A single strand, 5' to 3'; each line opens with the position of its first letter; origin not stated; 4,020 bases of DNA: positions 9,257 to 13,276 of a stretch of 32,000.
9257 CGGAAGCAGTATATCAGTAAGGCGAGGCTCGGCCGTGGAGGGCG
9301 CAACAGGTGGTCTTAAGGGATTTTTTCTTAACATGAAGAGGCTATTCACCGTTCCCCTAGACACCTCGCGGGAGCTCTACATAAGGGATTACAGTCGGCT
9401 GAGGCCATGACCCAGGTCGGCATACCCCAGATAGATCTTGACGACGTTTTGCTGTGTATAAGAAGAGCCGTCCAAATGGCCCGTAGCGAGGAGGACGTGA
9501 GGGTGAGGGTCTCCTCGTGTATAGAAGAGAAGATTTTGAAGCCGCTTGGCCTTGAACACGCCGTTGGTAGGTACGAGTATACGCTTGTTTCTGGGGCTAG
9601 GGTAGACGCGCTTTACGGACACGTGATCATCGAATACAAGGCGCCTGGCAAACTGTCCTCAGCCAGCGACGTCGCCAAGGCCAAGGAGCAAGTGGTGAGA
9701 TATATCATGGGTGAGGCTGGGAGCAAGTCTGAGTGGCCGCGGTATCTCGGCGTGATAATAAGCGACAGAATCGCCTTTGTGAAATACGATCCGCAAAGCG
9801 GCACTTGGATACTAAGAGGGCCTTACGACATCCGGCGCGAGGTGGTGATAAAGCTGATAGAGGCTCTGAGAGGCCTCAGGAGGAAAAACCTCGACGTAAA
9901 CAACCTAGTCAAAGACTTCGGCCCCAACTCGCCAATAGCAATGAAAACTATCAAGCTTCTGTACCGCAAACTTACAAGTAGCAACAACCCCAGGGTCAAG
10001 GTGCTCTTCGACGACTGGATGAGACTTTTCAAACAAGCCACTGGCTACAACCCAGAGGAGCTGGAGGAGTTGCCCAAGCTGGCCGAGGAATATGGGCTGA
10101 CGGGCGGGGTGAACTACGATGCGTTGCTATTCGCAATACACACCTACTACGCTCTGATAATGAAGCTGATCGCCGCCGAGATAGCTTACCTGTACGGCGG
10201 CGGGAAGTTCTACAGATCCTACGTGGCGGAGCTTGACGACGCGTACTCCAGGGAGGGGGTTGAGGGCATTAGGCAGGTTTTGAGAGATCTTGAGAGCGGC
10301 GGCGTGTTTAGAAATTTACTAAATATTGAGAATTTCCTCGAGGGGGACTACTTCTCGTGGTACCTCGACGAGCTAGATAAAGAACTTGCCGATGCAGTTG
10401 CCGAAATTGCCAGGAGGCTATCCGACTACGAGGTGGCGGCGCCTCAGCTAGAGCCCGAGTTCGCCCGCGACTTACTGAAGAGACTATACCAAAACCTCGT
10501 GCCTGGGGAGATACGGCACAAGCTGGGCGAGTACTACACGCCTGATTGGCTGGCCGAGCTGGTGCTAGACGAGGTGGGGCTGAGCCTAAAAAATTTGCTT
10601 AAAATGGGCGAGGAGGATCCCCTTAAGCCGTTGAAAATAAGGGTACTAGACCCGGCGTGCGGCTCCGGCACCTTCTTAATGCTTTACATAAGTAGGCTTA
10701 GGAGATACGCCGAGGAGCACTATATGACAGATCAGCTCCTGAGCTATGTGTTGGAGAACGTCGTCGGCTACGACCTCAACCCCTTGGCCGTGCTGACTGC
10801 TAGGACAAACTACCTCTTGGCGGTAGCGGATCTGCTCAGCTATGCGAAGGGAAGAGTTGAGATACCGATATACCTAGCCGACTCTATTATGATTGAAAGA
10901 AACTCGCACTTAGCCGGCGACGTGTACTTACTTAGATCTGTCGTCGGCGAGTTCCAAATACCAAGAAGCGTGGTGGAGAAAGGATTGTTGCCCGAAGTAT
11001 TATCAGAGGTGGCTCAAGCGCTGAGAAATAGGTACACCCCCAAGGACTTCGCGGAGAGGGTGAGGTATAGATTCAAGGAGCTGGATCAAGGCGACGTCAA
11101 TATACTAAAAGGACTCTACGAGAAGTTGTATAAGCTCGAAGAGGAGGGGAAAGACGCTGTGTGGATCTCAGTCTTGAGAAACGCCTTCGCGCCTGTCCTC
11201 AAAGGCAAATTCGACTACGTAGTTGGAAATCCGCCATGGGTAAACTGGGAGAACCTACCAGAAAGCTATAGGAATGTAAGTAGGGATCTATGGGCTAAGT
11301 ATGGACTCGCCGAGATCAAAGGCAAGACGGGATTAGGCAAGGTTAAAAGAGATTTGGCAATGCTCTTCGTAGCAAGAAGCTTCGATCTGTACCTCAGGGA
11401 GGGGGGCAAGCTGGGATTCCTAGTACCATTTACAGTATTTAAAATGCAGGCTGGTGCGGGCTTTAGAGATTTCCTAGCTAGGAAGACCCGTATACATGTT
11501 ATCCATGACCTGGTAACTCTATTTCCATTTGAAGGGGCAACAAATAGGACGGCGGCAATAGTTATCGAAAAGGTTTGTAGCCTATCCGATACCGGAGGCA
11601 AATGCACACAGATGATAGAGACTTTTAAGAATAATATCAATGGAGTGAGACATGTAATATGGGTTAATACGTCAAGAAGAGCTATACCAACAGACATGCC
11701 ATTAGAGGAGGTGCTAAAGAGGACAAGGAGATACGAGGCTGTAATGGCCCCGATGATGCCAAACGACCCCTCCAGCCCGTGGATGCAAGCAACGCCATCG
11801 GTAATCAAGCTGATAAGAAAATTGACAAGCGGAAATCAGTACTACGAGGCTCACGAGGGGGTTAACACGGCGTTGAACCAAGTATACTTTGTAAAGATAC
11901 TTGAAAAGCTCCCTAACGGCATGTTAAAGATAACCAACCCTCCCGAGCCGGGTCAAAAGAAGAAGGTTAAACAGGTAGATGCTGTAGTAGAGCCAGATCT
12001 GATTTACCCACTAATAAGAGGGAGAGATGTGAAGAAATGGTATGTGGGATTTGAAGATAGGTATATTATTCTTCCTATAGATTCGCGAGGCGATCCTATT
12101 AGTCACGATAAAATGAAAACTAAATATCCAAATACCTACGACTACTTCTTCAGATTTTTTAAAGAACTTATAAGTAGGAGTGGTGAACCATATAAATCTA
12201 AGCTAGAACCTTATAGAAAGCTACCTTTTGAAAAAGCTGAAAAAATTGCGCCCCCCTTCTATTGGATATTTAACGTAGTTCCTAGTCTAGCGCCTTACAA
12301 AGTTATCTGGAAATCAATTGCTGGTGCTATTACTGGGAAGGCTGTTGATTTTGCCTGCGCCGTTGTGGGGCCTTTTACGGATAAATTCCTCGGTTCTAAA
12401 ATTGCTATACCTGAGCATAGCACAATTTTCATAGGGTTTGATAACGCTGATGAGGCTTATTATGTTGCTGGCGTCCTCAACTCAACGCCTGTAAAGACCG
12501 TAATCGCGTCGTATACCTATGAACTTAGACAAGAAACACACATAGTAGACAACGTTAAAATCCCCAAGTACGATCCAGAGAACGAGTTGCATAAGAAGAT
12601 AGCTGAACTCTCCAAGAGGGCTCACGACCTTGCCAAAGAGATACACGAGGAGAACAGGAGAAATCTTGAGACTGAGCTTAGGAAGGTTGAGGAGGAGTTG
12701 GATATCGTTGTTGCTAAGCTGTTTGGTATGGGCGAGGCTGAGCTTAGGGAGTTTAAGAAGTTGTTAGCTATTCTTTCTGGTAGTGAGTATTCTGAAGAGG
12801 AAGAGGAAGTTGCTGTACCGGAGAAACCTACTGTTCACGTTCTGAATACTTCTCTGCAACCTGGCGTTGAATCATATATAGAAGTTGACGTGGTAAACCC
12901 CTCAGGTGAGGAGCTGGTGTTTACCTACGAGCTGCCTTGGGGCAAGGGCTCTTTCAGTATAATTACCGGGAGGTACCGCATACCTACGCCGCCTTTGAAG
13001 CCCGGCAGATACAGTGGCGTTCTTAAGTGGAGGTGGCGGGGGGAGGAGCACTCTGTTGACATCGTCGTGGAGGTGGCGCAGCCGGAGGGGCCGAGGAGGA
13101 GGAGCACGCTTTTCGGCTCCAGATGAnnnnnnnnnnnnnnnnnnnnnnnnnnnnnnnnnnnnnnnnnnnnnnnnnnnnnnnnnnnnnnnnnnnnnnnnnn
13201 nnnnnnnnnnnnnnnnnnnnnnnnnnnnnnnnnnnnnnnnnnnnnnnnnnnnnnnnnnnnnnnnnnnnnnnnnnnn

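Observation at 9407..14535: Two-gene module: MmeI-style nuclease/m6A-methyltransferase coupled to a protease-less BrxL-like AAA+ ATPase (BREX-like parts without PglZ or BrxC)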

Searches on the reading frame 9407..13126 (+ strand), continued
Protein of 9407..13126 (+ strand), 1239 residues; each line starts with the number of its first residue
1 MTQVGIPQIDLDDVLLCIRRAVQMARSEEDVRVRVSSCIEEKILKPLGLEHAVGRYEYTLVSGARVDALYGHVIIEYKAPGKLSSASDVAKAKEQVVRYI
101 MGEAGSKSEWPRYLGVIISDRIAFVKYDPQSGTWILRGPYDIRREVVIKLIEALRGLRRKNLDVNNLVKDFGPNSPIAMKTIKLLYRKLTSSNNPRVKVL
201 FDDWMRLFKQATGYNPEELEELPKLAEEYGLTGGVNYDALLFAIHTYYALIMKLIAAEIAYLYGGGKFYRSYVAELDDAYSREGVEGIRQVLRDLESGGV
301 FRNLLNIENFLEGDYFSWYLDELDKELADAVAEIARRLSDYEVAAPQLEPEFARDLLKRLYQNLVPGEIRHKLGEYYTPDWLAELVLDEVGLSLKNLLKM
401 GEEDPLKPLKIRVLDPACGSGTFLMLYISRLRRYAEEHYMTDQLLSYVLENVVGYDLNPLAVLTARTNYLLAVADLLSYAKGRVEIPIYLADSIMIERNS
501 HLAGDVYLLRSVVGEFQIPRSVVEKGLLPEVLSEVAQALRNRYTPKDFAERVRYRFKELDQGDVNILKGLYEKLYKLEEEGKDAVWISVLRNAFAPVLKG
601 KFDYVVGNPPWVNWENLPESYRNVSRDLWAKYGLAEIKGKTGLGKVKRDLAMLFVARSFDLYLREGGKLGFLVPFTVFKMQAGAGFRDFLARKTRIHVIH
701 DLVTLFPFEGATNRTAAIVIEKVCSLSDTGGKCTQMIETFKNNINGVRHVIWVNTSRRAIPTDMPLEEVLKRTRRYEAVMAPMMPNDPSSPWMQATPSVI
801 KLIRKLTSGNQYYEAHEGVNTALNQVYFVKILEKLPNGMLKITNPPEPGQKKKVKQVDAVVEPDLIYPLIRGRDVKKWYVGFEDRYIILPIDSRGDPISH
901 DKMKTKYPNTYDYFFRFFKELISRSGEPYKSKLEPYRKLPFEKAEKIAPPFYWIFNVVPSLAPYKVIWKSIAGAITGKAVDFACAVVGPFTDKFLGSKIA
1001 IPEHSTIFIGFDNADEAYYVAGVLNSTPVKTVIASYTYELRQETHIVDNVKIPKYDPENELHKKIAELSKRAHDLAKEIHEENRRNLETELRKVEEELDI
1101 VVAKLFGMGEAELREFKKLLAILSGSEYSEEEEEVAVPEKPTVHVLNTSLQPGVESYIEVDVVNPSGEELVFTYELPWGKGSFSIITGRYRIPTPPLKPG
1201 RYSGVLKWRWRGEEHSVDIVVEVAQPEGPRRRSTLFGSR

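Call 50: search_dna_similar(query=window:9407-13123:+, collection=plasmids, mode=protein, max_evalue=1e-20, max_rows=30)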
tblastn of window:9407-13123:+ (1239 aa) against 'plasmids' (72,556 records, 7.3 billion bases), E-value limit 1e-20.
Records with a match: 79; places in all: 82; records where one place covers at least 80% of the query: 18.
Best place of each record, by identity: <60% 79.
By first word of the organism name: Vibrio 38; Klebsiella 6; Rhodococcus 5; Corynebacterium 3; Sulfuricystis 2; Aeromonas 2; Mesorhizobium 2; Photobacterium 2; Hymenobacter 1; Bacillus 1; and 17 more.
By predicted mobility (MOB-suite, as given by PLSDB): mobilizable 48; non-mobilizable 21; conjugative 10.
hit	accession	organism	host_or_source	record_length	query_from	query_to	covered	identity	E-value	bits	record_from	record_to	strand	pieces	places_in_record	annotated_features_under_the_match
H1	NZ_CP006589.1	Hymenobacter sp. APR13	silkworm feces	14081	1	1073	87%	29.5%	2e-96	348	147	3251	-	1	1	N-6 DNA methylase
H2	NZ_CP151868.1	Bacillus thuringiensis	tobacco,mixed culture,leaves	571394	10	1080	86%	29.5%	1e-99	358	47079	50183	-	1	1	N-6 DNA methylase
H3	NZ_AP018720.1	Sulfuricystis multivorans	-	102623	16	1073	85%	29.4%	2e-99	357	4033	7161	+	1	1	N-6 DNA methylase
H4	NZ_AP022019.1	Klebsiella quasipneumoniae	-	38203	18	1073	85%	29.4%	5e-99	356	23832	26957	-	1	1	N-6 DNA methylase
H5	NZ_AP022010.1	Klebsiella quasipneumoniae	-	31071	18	1073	85%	29.4%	3e-99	357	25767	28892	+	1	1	N-6 DNA methylase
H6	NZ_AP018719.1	Sulfuricystis multivorans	-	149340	18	1073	85%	29.3%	1e-98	355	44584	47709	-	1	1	N-6 DNA methylase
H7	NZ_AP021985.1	Raoultella ornithinolytica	-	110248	18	1073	85%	29.3%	1e-99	358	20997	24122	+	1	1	N-6 DNA methylase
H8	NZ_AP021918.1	Aeromonas sp. WP2-W18-CRE-05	-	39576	18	1073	85%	29.3%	2e-99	357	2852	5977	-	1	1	N-6 DNA methylase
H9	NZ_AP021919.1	Aeromonas sp. WP2-W18-CRE-05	-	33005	18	1073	85%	29.3%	5e-99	356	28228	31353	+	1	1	N-6 DNA methylase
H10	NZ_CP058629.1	Chitinibacter bivalviorum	Anodonta arcaeformis,Mono-bacterial ...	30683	18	1073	85%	29.2%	6e-100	359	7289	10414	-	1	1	N-6 DNA methylase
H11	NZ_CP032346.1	Azospirillum brasilense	soil sample,Agricultural field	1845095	26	1073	85%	27.7%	1e-96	350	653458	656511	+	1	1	record has no annotation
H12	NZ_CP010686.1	Phaeobacter piscinae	cell culture,rotifer aquaculture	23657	65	1079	82%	28.1%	5e-96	347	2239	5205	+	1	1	N-6 DNA methylase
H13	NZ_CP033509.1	Mesorhizobium jarvisii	Lotus corniculatus,cell culture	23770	64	1073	82%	28.0%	8e-92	334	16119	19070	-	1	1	N-6 DNA methylase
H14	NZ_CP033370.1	Mesorhizobium loti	Lotus sp.,cell culture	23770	64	1073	82%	28.0%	8e-92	334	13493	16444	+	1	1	N-6 DNA methylase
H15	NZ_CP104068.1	Alicyclobacillus fastidiosus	cell culture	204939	65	1074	82%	27.8%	1e-95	346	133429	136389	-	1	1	N-6 DNA methylase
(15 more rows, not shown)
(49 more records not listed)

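Call 52: get_annotated_region(hit=H5, flank=6000)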
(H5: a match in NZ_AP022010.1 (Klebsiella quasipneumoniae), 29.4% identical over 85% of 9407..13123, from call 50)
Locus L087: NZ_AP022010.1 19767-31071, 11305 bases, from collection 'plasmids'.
description: Klebsiella quasipneumoniae strain WP3-S18-CRE-02 plasmid pWP3-S18-CRE-02_5, complete sequence
organism: Klebsiella quasipneumoniae (NCBI taxid 1463165)
taxonomy: Bacteria; Pseudomonadota; Gammaproteobacteria; Enterobacterales; Enterobacteriaceae; Klebsiella; Klebsiella quasipneumoniae
host: -; source: -; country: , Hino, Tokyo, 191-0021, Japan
typing (MOB-suite, as given by PLSDB): mobilizable; replicon IncP; relaxase MOBP
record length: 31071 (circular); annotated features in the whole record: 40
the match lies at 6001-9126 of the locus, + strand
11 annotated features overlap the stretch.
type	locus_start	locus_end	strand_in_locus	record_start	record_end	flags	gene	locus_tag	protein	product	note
predicted_resistance_gene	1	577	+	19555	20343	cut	aadA2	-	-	ANT(3'')-Ia family aminoglycoside nucleotidyltransferase AadA2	predicted by amrfinderplus; class AMINOGLYCOSIDE; identity 100.0%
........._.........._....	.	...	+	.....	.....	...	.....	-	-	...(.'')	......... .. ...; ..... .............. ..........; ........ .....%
CDS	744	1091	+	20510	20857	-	-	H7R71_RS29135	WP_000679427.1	quaternary ammonium compound efflux SMR transporter QacE delta 1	-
predicted_resistance_gene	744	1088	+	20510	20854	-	qacEdelta1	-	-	quaternary ammonium compound efflux SMR transporter QacE delta 1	predicted by amrfinderplus; class QUATERNARY AMMONIUM; identity 100.0%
predicted_resistance_gene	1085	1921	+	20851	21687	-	sul1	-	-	sulfonamide-resistant dihydropteroate synthase Sul1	predicted by amrfinderplus; class SULFONAMIDE; identity 100.0%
CDS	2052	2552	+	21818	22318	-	-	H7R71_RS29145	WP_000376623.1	GNAT family N-acetyltransferase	-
CDS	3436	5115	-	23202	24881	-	-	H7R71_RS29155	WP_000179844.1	Mu transposase C-terminal domain-containing protein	GO:0015074 - DNA integration [Evidence IEA]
CDS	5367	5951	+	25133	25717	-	-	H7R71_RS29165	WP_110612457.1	recombinase family protein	GO:0006310 - DNA recombination [Evidence IEA]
CDS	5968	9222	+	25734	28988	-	-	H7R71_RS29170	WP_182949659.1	N-6 DNA methylase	GO:0006306 - DNA methylation [Evidence IEA]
CDS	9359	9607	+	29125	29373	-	-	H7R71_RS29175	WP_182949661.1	hypothetical protein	-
CDS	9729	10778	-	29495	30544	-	-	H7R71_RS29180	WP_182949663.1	DNA-binding protein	-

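Call 53: get_annotated_region(hit=H1, flank=6000)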
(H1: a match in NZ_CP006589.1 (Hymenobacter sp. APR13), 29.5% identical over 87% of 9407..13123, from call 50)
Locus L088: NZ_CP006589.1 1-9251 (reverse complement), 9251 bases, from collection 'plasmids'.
description: Hymenobacter sp. APR13 plasmid pHB, complete sequence
organism: Hymenobacter sp. APR13 (NCBI taxid 1356852)
taxonomy: Bacteria; Bacteroidota; Cytophagia; Cytophagales; Hymenobacteraceae; Hymenobacter; Hymenobacter sp. APR13
host: -; source: silkworm feces; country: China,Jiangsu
typing (MOB-suite, as given by PLSDB): mobilizable; replicon rep_cluster_1104; relaxase MOBB
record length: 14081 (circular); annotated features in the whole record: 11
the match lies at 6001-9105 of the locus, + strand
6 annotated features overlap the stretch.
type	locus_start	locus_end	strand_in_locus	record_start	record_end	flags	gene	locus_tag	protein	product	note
CDS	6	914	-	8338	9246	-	-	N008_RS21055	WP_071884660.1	DUF5712 family protein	-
CDS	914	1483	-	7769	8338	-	-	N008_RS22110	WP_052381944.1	BfmA/BtgA family mobilization protein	-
CDS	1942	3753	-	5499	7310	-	-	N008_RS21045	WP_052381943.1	type IV secretion system DNA-binding domain-containing protein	-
CDS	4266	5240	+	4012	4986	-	-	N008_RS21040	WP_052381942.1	replication initiation protein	GO:0006270 - DNA replication initiation [Evidence IEA]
CDS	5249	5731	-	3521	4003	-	-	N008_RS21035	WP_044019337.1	hypothetical protein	-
CDS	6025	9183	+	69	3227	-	-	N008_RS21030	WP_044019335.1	N-6 DNA methylase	GO:0006306 - DNA methylation [Evidence IEA]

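Call 87: find_related_loci(query=window:9407-13123:+, collection=metagenome_contigs, flank=6000)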
Query window:9407-13123:+ (1239 aa) in metagenome_contigs; peptide patterns used: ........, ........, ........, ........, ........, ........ (x = any residue, [..] = any of these).
390 stretches matched a pattern; 298 encode a relative of the query (tblastn E <= 1e-3); the best 80 are kept; 80 distinct loci.
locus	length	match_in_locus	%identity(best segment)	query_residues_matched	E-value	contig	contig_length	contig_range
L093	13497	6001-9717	67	2-1236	0e+0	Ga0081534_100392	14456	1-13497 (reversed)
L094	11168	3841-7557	67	2-1236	0e+0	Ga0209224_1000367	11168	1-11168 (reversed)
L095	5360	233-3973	68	9-1236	0e+0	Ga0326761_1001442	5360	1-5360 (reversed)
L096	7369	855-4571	66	2-1236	0e+0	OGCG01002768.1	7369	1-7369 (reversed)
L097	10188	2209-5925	66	2-1236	0e+0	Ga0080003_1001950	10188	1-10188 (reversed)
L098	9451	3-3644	67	27-1236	0e+0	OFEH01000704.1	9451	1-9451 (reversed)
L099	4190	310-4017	66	6-1236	0e+0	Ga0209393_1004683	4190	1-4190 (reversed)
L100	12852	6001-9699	67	8-1236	0e+0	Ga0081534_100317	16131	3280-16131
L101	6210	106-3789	67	8-1236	0e+0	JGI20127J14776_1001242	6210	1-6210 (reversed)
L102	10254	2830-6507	65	2-1232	0e+0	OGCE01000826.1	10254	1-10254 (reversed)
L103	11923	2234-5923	65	2-1236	0e+0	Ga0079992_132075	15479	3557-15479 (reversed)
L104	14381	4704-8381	65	2-1232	0e+0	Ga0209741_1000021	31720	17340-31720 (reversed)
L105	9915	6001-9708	66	2-1235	0e+0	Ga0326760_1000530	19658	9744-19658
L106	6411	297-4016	67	2-1235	0e+0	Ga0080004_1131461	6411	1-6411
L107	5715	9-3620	68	54-1236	0e+0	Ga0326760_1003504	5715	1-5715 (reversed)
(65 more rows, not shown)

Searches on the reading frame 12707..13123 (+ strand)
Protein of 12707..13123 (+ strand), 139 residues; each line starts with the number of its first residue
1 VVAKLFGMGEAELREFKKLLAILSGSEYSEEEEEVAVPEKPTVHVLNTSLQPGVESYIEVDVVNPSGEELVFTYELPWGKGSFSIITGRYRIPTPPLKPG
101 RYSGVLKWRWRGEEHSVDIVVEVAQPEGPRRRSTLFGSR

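Call 73: predict_structure(alignment_id=A3)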
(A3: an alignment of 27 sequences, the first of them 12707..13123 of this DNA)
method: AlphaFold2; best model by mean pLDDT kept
length: 139 residues; sequences in the alignment: 27
mean_pLDDT: 80.2   pTM: 0.55
mean pLDDT of the five models: 80.2, 77.9, 77.3, 76.7, 75.4
residues with pLDDT >= 90: 69; 70-90: 31; 50-70: 30; < 50: 9
segments of 3 or more residues with pLDDT < 50: 27-29, 32-35
pLDDT, mean of each block of 10 residues (from residue 1): 60 73 59 55 91 92 90 95 94 93 94 92 78 55
secondary structure, 60 per line:
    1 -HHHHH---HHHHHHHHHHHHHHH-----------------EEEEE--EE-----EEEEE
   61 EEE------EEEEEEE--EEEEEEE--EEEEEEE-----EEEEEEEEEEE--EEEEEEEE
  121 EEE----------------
elements in order: H2-6 H10-24 E42-46 E56-63 E70-76 E79-85 E88-94 E100-110 E113-123

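Call 76: fold_search(model_id=the predicted structure, library=pdb)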
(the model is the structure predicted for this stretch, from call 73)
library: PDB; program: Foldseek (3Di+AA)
matches with E <= 10: 1982; with E <= 0.001: 11
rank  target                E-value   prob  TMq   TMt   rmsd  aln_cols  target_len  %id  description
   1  9kvu                  1.8e-04  1.00  0.44  0.60   3.7        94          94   17  Structure of B1 domain in the bifunctional enzyme CelAly (released 2026-03-18)
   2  9u62_D                3.2e-04  1.00  0.44  0.08   4.1       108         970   16  AP pathways C3 convertase C3bBbP and C3 complex (released 2026-01-14)
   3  3frp_G                3.8e-04  1.00  0.46  0.33   5.0       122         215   16  Crystal Structure of Cobra Venom Factor, a Co-factor for C3- and C5 convertase CVFBb (released 2009-04-28)
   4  9u61_D                4.8e-04  1.00  0.43  0.08   4.1       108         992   15  CP/MBL pathways C3 convertase C4b2a and C3 complex (released 2026-01-14)
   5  3hrz_B                5.0e-04  1.00  0.47  0.31   4.6       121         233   15  Cobra Venom Factor (CVF) in complex with human factor B (released 2009-07-07)
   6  1wgo_MODEL_1_A        5.6e-04  1.00  0.48  0.53   3.4       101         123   15  Solution structure of the PKD domain from human VPS10 domain-containing receptor SorCS2 (released 2004-11-28)
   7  8coe_A                7.1e-04  1.00  0.45  0.08   3.9       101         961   10  complement C5 in complex with the LCP0195 nanobody (released 2024-01-03)
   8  8dke_P                8.0e-04  1.00  0.44  0.21   4.6        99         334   14  Cryo-EM structure of cystinosin in a cytosol-open state (released 2022-09-21)
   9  5jpm_B                8.4e-04  1.00  0.42  0.10   4.6       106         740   11  Structure of the complex of human complement C4 with MASP-2 rebuilt using iMDFF (released 2016-08-10)
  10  5tvz_MODEL_1_A        8.9e-04  1.00  0.33  0.41   8.6       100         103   22  Solution NMR structure of Saccharomyces cerevisiae Pom152 Ig-like repeat, residues 718-820 (released 2017-02-22)
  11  7ad6_A                9.5e-04  1.00  0.47  0.08   3.8       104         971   10  Crystal structure of human complement C5 in complex with the K92 bovine knob domain peptide. (released 2021-03-10)
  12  6fg9_A                1.2e-03  1.00  0.50  0.09   3.0        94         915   16  Mouse SORCS2 ectodomain (sortilin related VPS10 domain containing receptor 2) (released 2018-08-01)
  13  8dkw_P                1.2e-03  1.00  0.43  0.20   4.4        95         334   14  Cryo-EM structure of cystinosin N288K mutant in a cytosol-open state at pH5.0 (released 2022-09-21)
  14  2ber                  1.3e-03  1.00  0.44  0.12   3.8        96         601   22  Y370G Active Site Mutant of the Sialidase from Micromonospora viridifaciens in complex with beta-Neu5Ac (sialic acid). (released 2005-04-04)
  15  7op0_A                1.4e-03  1.00  0.45  0.08   4.0       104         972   10  Crystal structure of complement C5 in complex with chemically synthesized K92 knob domain. (released 2022-04-06)
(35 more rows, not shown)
